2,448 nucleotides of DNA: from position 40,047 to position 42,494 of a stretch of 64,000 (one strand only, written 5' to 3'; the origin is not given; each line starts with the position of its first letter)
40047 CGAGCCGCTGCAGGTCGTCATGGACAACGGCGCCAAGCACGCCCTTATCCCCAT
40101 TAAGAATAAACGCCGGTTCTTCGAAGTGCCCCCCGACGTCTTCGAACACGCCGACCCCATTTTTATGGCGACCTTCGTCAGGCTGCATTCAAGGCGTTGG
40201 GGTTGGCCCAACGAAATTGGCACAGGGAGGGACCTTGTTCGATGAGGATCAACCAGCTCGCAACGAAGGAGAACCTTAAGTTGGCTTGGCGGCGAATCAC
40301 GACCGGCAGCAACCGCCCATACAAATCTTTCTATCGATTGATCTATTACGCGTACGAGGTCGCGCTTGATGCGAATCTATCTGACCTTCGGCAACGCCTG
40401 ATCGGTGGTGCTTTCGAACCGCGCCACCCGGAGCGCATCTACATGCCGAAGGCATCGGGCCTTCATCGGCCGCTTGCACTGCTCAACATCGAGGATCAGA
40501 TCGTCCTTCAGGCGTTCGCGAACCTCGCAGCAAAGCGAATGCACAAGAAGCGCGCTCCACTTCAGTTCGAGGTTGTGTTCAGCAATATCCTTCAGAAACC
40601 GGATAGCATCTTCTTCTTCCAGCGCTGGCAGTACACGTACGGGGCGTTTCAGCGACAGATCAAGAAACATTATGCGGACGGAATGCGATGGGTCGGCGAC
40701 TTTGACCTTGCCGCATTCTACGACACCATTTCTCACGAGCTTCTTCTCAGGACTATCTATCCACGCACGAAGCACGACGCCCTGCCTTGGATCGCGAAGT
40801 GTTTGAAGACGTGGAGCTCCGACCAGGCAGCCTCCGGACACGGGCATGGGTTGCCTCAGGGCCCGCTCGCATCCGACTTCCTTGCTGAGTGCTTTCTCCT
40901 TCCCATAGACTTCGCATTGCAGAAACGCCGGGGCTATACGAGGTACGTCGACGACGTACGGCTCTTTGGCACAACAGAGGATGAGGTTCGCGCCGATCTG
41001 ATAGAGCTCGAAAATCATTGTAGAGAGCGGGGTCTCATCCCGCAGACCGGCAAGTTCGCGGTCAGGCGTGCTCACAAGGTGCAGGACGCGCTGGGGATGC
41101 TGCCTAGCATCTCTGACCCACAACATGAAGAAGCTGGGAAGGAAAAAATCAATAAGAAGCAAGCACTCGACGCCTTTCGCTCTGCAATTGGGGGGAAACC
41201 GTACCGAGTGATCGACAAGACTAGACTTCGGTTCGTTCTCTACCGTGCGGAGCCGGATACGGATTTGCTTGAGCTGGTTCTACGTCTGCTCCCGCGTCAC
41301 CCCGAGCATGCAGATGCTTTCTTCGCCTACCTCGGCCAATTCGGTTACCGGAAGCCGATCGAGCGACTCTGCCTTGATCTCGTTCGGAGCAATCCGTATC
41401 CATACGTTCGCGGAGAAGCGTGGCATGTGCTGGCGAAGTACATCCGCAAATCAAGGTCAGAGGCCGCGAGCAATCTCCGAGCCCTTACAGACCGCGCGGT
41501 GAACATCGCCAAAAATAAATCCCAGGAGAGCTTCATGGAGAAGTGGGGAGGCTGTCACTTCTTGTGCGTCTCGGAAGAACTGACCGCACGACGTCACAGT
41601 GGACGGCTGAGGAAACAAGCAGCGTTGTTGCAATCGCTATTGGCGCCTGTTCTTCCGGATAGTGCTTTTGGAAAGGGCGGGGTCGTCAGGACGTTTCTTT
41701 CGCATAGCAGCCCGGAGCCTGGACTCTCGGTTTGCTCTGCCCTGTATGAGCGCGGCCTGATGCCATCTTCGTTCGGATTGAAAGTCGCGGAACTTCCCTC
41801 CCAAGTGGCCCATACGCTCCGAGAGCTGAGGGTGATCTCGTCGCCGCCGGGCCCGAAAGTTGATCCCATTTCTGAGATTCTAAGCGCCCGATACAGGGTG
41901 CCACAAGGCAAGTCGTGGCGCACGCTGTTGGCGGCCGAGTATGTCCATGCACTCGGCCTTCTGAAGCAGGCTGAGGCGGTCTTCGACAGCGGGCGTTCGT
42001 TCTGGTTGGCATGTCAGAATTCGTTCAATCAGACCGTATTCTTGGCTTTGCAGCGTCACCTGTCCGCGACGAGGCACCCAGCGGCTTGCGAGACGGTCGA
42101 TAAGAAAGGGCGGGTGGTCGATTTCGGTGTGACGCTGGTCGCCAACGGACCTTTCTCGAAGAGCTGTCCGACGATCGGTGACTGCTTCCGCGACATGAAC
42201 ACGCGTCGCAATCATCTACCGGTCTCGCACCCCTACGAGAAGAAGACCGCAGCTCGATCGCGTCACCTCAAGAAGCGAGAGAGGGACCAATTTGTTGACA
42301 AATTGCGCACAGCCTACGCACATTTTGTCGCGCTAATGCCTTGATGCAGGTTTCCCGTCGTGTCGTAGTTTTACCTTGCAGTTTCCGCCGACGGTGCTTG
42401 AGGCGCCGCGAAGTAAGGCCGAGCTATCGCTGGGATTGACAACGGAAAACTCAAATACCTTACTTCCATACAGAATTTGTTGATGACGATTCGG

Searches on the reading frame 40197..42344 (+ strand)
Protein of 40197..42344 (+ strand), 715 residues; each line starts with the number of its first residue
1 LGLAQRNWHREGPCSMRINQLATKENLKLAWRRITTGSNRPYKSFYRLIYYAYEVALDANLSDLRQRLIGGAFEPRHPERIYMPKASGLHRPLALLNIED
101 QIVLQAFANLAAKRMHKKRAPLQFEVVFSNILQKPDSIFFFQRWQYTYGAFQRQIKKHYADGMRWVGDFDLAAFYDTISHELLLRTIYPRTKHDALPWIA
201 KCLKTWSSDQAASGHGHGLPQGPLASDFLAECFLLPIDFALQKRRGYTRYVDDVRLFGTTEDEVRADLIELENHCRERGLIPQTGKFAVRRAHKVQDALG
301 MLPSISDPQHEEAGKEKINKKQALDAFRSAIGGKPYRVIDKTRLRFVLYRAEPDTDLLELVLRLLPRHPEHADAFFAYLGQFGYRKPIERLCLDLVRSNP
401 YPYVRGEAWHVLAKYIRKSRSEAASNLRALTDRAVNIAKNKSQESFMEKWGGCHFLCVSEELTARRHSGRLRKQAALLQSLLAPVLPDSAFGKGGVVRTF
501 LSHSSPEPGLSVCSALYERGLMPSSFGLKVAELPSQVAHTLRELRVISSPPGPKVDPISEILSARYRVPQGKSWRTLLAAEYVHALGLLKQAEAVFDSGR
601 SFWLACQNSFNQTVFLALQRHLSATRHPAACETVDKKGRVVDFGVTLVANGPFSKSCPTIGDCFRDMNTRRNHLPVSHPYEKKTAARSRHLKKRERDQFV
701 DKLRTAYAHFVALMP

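Call 17: search_protein_families(library=padloc, proteins=[window:40197-42344:+], max_evalue=0.01)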
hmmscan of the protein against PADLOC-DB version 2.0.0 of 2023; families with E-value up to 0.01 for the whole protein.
window:40197-42344:+ (715 aa): 58 families (the best 25 are shown)
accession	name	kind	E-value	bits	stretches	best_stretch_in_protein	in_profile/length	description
PDLC03756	RT_UG19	-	5.6e-156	518.9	1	18-712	3-559/562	DRT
PDLC03759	RT_UG21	-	1.6e-51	173.6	1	22-431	2-421/503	DRT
PDLC03771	RT_UG32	-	6.8e-40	135.2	1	61-388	67-380/521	DRT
PDLC03761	RT_UG23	-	2.2e-33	113.6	1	58-447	37-412/489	DRT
PDLC03783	Drt8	-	7.2e-30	102.8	1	66-304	50-273/493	DRT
PDLC03760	RT_UG22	-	4.5e-29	99.8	1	64-437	46-321/476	DRT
PDLC03758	RT_UG20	-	5.9e-27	92.9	1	52-298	38-276/511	DRT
PDLC01136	RT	-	1.6e-26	91.3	1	18-293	2-248/263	RT (reverse transcriptase)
PDLC03749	RT_UG13a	-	2.9e-26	90.6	1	17-441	12-445/589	DRT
PDLC03772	RT_UG33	-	5.5e-18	63.2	1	76-399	54-367/490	DRT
PDLC03785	RT_UG9_large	-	6.3e-18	62.4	1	26-281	244-492/772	DRT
PDLC03773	RT_UG34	-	2.4e-17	61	1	71-306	61-304/512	DRT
PDLC02063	Cas1_IIIb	-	2.9e-17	60.5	1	21-302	8-273/617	-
PDLC03774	RT_UG35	-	2.7e-16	57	1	19-279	321-575/938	DRT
PDLC03754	RT_UG17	-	4.1e-16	56.8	1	156-294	119-261/429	DRT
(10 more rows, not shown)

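Call 60: search_protein_families(library=ncbifam, proteins=[window:40197-42344:+], max_evalue=0.01)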
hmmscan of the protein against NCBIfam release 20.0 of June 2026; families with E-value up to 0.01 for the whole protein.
window:40197-42344:+ (715 aa): 5 families
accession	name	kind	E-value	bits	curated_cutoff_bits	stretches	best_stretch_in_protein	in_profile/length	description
TIGR04416.1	group_II_RT_mat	equivalog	2.3e-25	89.5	300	1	24-329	1-293/353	group II intron reverse transcriptase/maturase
NF041747.1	Drt3a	equivalog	7.8e-10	38.6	200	1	155-280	101-228/412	antiviral reverse transcriptase Drt3a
NF041749.1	Drt4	equivalog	2.4e-07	30.1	450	1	215-286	191-263/489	antiviral reverse transcriptase Drt4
NF041750.1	Drt5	equivalog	0.0004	19.5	550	1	147-372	111-331/484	antiviral reverse transcriptase Drt5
NF038233.2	retron_St85_RT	exception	0.00081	18.7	235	1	165-264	90-188/289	retron St85 family RNA-directed DNA polymerase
